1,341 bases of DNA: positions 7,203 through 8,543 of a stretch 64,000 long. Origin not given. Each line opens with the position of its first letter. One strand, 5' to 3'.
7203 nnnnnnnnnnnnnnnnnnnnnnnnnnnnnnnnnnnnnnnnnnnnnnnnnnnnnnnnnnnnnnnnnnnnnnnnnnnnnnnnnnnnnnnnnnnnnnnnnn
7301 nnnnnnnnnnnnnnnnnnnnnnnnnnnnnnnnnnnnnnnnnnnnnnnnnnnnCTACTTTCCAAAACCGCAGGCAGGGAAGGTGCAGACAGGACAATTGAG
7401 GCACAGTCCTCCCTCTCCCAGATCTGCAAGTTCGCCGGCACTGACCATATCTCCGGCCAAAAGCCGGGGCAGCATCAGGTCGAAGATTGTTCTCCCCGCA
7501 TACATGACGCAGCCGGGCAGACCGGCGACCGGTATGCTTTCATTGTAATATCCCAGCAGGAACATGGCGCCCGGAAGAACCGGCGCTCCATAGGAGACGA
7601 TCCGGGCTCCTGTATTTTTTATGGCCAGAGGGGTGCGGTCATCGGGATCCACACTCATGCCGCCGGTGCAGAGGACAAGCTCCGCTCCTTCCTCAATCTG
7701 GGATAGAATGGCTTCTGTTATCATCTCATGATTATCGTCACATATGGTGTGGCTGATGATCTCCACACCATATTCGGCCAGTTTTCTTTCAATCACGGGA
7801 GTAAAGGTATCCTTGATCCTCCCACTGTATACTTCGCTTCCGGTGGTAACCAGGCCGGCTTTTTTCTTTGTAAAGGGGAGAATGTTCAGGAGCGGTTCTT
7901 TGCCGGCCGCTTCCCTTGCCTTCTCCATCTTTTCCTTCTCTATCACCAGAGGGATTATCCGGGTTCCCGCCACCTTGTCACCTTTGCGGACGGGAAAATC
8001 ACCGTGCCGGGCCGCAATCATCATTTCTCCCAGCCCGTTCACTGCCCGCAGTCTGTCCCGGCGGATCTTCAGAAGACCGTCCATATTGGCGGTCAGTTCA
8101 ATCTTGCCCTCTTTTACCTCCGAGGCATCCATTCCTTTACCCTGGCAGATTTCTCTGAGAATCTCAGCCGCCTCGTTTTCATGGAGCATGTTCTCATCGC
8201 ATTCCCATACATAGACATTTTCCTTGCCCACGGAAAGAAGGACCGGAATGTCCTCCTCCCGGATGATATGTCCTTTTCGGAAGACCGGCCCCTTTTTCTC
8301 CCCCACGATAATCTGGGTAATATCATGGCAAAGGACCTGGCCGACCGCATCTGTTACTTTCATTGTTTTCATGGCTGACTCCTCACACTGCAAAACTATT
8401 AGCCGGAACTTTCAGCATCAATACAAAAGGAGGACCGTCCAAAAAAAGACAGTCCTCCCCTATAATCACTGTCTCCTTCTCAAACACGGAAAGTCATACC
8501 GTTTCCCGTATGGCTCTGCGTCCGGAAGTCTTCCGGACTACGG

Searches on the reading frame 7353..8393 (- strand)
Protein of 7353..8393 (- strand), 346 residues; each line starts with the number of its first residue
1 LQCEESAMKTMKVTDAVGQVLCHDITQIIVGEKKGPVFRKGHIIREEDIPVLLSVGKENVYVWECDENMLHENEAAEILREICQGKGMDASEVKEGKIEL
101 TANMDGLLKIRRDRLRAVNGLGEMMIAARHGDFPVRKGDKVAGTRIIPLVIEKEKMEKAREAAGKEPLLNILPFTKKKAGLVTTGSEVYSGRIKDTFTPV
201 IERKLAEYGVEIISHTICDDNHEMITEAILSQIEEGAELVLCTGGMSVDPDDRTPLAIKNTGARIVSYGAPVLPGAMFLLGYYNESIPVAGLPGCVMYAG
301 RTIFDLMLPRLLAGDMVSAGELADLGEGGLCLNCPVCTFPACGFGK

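Call 69: search_protein_families(library=pfam, proteins=[window:7353-8393:-], max_evalue=0.001)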
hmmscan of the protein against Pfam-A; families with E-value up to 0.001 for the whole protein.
window:7353-8393:- (346 aa): 1 family
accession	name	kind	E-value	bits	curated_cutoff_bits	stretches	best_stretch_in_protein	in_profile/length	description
PF00994.29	MoCF_biosynth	-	4.8e-25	88.4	26.6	1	181-311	2-142/144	Probable molybdopterin binding domain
